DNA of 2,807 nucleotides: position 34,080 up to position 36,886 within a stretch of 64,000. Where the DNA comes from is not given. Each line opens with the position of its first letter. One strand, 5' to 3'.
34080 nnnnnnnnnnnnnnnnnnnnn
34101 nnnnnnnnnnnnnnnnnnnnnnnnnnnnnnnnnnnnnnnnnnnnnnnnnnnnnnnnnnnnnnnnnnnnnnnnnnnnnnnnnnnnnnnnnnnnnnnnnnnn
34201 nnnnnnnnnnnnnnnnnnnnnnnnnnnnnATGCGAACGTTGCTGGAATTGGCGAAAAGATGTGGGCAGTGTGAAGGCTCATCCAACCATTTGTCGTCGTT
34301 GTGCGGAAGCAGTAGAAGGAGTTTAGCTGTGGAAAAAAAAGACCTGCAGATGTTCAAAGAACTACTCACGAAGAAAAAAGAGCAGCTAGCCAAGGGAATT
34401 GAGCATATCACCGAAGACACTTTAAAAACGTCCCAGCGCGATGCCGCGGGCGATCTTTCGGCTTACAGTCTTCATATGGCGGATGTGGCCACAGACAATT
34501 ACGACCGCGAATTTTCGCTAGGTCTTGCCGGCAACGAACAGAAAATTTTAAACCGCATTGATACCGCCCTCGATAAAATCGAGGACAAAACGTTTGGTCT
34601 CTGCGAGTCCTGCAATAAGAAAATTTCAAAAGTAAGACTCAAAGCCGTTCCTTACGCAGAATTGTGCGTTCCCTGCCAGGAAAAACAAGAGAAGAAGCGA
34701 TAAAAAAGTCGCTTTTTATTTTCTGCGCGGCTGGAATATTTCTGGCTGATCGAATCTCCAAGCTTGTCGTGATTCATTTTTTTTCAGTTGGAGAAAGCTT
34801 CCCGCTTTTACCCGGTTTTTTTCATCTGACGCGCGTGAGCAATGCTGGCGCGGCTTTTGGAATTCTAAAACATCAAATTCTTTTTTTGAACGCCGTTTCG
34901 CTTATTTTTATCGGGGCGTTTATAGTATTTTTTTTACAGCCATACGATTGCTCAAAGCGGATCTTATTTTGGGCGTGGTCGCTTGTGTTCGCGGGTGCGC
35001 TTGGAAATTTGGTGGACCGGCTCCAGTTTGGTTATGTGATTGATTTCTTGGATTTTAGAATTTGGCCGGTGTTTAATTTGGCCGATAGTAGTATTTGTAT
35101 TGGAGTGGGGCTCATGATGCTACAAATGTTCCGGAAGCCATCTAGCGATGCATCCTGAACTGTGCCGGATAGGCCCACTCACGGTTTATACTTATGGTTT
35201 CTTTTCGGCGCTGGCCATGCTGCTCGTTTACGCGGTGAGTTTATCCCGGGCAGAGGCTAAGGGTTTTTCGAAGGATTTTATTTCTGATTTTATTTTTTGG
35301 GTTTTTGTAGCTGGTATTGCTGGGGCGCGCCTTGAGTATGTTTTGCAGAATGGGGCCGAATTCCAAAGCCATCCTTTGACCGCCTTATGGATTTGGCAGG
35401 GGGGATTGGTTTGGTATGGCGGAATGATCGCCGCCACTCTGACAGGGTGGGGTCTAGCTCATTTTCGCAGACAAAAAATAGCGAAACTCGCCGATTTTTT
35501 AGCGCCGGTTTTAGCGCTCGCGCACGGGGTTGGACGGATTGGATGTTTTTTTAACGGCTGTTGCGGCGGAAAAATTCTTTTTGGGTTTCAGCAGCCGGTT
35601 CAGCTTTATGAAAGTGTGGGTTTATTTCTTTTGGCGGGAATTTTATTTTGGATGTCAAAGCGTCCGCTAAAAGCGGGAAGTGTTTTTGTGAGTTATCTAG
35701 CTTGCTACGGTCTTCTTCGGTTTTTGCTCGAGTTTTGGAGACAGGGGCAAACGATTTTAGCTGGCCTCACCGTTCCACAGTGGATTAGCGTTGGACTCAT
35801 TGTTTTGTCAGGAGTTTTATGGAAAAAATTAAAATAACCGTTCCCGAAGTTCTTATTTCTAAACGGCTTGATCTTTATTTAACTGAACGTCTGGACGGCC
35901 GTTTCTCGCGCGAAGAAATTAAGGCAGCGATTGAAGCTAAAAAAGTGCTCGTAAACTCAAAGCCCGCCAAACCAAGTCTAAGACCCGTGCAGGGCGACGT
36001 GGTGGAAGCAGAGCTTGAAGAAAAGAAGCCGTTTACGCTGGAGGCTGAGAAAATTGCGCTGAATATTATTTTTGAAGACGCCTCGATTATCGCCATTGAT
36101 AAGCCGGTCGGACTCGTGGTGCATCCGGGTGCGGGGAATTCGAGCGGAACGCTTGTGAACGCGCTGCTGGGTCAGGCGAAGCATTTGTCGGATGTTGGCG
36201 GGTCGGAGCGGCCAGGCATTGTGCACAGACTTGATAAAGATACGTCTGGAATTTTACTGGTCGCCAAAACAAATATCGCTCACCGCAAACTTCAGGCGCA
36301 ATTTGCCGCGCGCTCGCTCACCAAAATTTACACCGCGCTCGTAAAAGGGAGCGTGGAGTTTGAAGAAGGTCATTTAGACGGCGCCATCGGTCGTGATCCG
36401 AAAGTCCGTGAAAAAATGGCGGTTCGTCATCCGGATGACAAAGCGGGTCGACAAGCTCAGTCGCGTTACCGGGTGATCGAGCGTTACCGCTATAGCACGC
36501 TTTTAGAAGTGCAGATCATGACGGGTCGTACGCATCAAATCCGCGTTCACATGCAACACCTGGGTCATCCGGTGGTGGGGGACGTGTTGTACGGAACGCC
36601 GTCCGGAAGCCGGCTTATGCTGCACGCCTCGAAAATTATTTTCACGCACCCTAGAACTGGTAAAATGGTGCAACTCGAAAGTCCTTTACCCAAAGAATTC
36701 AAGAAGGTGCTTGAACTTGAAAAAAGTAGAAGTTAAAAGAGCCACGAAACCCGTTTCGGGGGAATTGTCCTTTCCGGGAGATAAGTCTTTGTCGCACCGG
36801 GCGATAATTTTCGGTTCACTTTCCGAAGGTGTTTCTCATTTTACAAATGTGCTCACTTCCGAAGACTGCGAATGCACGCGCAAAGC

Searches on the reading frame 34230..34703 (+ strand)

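Call 45: search_protein_families(library=pfam, proteins=[window:34230-34703:+], max_evalue=0.001)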
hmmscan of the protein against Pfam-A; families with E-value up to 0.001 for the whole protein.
window:34230-34703:+ (157 aa): 2 families
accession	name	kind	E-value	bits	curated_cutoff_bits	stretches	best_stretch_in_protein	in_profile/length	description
PF01258.23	zf-dskA_traR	-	9.1e-13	48.4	24.9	1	121-155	2-36/36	Prokaryotic dksA/traR C4-type zinc finger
PF21157.2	DksA_N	-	4.1e-05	24.2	27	1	39-117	2-71/71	DnaK suppressor protein DksA, N-terminal domain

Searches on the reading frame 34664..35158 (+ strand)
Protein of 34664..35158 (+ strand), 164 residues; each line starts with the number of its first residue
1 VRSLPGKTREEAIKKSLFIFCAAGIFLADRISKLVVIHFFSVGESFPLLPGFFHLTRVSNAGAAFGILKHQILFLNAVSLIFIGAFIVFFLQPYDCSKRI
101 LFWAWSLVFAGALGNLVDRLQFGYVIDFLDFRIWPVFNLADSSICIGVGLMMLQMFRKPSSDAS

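Call 45: search_protein_families(library=pfam, proteins=[window:34664-35158:+], max_evalue=0.001)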
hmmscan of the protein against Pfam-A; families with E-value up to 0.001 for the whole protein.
window:34664-35158:+ (164 aa): 1 family
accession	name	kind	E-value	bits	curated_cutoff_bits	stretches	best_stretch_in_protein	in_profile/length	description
PF01252.23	Peptidase_A8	-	6e-36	124.2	25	1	22-156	2-141/142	Signal peptidase (SPase) II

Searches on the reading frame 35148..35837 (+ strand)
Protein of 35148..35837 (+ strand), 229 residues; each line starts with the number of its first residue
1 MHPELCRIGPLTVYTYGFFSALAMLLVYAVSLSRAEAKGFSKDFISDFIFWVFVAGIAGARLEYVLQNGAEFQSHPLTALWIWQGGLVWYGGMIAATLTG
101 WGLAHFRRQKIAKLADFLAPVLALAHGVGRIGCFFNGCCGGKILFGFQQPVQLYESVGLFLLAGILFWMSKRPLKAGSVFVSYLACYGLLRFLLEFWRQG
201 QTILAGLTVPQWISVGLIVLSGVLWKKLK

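Call 45: search_protein_families(library=pfam, proteins=[window:35148-35837:+], max_evalue=0.001)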
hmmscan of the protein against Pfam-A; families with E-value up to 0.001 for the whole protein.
window:35148-35837:+ (229 aa): 1 family
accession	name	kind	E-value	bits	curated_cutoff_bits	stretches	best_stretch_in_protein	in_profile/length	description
PF01790.23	LGT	-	4.7e-55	187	24.9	1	3-225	1-238/240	Prolipoprotein diacylglyceryl transferase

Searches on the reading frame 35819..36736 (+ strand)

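Call 45: search_protein_families(library=pfam, proteins=[window:35819-36736:+], max_evalue=0.001)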
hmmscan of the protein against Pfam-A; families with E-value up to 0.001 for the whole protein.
window:35819-36736:+ (305 aa): 2 families
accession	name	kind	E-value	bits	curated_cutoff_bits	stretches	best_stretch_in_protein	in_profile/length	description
PF00849.27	PseudoU_synth_2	-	3.7e-33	115.3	26.8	1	90-247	2-152/152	RNA pseudouridylate synthase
PF01479.30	S4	-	3.8e-05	23.8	22.8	1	16-62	2-48/48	S4 domain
